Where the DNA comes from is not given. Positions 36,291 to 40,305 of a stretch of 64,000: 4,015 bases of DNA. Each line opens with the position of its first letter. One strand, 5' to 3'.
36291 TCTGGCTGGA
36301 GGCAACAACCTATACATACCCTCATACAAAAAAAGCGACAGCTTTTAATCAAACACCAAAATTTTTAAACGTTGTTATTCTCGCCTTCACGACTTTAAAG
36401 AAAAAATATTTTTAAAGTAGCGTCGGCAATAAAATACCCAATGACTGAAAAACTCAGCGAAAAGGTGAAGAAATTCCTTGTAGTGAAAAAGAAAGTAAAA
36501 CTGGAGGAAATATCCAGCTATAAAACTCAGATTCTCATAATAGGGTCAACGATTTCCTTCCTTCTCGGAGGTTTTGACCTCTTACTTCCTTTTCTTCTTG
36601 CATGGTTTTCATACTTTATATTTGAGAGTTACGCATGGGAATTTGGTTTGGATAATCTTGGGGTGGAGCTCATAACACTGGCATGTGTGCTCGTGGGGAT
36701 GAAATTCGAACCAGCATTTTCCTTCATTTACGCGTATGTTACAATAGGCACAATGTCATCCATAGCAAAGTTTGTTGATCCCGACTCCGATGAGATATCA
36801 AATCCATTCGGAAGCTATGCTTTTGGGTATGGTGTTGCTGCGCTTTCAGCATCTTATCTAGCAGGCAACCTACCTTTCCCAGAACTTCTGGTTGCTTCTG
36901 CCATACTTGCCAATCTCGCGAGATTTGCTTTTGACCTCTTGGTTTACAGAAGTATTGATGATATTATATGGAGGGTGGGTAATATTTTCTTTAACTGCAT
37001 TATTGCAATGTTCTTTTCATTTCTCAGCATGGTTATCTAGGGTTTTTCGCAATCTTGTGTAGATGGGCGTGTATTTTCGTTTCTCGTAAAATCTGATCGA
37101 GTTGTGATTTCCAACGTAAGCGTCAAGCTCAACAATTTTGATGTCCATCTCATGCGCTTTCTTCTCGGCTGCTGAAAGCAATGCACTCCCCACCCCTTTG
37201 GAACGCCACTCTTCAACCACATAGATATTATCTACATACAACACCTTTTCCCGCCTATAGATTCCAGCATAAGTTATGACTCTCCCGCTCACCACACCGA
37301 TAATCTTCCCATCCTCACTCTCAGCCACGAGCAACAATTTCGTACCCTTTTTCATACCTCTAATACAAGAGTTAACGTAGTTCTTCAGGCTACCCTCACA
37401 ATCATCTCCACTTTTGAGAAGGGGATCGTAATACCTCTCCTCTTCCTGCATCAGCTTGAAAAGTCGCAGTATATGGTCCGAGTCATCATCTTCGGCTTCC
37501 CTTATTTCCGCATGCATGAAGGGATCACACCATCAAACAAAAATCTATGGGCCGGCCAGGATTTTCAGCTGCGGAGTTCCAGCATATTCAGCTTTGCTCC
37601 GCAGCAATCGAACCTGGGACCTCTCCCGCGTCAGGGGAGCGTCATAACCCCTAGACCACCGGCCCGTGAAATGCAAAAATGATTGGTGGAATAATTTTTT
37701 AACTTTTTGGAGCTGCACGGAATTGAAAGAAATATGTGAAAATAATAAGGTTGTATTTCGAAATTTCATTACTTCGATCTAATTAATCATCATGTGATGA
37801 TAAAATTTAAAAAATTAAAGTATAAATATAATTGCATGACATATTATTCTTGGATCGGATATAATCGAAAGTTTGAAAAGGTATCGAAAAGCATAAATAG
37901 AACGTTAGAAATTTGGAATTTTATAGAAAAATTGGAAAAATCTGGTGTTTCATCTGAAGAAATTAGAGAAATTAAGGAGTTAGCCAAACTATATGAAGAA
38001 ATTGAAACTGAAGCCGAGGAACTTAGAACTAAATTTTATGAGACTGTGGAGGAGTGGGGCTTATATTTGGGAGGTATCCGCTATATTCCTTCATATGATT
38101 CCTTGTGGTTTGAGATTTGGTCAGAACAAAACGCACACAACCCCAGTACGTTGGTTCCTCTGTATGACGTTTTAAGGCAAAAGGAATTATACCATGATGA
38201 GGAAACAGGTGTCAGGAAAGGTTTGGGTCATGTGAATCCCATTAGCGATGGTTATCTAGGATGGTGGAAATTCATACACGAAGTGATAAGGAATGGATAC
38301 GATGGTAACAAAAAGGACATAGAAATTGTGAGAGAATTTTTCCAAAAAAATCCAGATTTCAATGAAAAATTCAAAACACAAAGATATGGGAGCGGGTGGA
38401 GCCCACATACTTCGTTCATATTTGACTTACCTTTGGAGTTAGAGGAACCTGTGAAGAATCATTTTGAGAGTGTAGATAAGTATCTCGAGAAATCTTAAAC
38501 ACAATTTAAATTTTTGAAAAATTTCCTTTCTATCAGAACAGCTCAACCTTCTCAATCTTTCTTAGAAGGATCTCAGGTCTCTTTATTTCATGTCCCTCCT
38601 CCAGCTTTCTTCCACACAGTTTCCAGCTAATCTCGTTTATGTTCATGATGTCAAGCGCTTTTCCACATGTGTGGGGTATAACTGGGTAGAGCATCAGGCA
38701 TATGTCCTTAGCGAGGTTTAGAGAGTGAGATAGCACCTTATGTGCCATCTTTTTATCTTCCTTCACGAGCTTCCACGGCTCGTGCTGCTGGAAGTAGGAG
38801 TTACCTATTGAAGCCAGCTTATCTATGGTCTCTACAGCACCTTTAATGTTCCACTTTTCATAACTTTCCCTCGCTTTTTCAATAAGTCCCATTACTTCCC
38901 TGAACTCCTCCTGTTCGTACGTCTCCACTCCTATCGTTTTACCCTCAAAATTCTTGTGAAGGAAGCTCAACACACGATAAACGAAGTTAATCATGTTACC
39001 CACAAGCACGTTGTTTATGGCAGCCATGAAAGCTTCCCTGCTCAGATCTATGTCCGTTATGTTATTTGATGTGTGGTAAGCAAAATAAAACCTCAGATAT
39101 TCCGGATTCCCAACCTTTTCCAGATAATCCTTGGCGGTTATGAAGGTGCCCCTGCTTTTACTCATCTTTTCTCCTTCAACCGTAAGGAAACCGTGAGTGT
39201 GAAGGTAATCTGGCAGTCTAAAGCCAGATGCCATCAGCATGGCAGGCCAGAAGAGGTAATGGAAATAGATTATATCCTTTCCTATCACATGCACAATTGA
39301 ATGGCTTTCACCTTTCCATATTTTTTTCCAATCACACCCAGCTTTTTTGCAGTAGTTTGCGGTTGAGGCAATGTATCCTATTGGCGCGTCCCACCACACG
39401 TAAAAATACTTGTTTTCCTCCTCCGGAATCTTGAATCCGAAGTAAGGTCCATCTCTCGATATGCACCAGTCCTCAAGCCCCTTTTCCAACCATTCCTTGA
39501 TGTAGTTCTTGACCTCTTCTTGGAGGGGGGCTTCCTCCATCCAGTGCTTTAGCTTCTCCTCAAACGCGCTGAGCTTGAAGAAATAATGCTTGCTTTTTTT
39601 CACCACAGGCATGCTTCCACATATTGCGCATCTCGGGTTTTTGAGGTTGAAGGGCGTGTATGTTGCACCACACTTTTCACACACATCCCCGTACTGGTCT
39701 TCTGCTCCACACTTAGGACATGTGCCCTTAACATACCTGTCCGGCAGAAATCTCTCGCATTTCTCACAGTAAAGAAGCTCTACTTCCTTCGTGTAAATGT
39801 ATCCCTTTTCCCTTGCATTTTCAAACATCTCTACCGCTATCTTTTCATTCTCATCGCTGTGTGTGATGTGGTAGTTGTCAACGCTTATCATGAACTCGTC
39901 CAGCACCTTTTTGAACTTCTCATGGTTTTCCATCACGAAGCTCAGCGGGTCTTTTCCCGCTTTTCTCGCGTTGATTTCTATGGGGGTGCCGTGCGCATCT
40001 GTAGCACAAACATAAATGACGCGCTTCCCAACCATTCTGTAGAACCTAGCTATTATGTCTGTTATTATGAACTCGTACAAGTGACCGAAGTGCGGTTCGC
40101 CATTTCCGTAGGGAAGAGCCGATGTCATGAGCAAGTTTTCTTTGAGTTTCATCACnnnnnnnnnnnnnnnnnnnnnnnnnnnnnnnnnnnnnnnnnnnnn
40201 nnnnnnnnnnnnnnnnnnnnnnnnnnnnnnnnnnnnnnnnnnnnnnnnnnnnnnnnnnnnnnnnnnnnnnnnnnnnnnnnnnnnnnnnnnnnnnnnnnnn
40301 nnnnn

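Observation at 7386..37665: Six of eight tRNAs carry an intron at the same non-canonical T-loop position; one carries a D-loop intron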

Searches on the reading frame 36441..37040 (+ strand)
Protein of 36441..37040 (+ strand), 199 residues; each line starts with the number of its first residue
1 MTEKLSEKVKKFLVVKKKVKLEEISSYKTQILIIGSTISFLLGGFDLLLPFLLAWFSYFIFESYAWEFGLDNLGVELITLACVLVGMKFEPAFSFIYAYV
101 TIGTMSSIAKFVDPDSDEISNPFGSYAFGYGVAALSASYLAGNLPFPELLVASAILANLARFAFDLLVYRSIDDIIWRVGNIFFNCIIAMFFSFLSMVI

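Call 43: search_protein_families(library=pfam, proteins=[window:36441-37040:+], max_evalue=0.00001)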
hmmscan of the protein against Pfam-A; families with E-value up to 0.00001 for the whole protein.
window:36441-37040:+ (199 aa): 0 families

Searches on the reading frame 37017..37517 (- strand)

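Call 20: search_protein_families(library=pfam, proteins=[window:37017-37517:-])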
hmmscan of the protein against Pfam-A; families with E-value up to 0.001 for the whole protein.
window:37017-37517:- (166 aa): 7 families
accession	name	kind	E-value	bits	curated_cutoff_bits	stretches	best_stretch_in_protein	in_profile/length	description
PF00583.31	Acetyltransf_1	-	2.3e-17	63.8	20.7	1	61-147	34-114/116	Acetyltransferase (GNAT) family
PF13508.13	Acetyltransf_7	-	1.3e-12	48.3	27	1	62-150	5-83/84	Acetyltransferase (GNAT) domain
PF13673.13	Acetyltransf_10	-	3.7e-09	37.1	23.6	1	53-151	23-109/128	Acetyltransferase (GNAT) domain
PF14542.12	Acetyltransf_CG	-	0.00015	22.3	30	1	82-135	16-67/80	GCN5-related N-acetyl-transferase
PF13420.13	Acetyltransf_4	-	0.00022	21.7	24.3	1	5-146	1-131/155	Acetyltransferase (GNAT) domain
PF13302.13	Acetyltransf_3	-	0.00069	20.8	25.4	0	5-146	4-134/138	Acetyltransferase (GNAT) domain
PF08445.16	FR47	-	0.00097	19.5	22.1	0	73-152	2-80/86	FR47-like protein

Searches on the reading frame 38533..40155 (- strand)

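Call 42: search_protein_families(library=pfam, proteins=[window:38533-40155:-], max_evalue=0.00001)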
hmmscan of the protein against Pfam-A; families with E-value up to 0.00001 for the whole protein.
window:38533-40155:- (540 aa): 5 families
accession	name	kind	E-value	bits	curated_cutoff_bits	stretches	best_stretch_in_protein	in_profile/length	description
PF09334.17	tRNA-synt_1g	-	1.5e-152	508.4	20.1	1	9-396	2-391/391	tRNA synthetases class I (M)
PF00133.28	tRNA-synt_1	-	2.5e-23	82.9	22.7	1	5-244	22-244/414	tRNA synthetases class I (I, L, M and V)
PF19303.5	Anticodon_3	-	7.5e-16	58.8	23.5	1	414-536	11-137/152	Anticodon binding domain of methionyl tRNA ligase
PF01406.26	tRNA-synt_1e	-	1e-14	55.1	27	1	288-375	210-295/301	tRNA synthetases class I (C) catalytic domain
PF01921.24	tRNA-synt_1f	-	3e-09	36.7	27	0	322-372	274-323/360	tRNA synthetases class I (K)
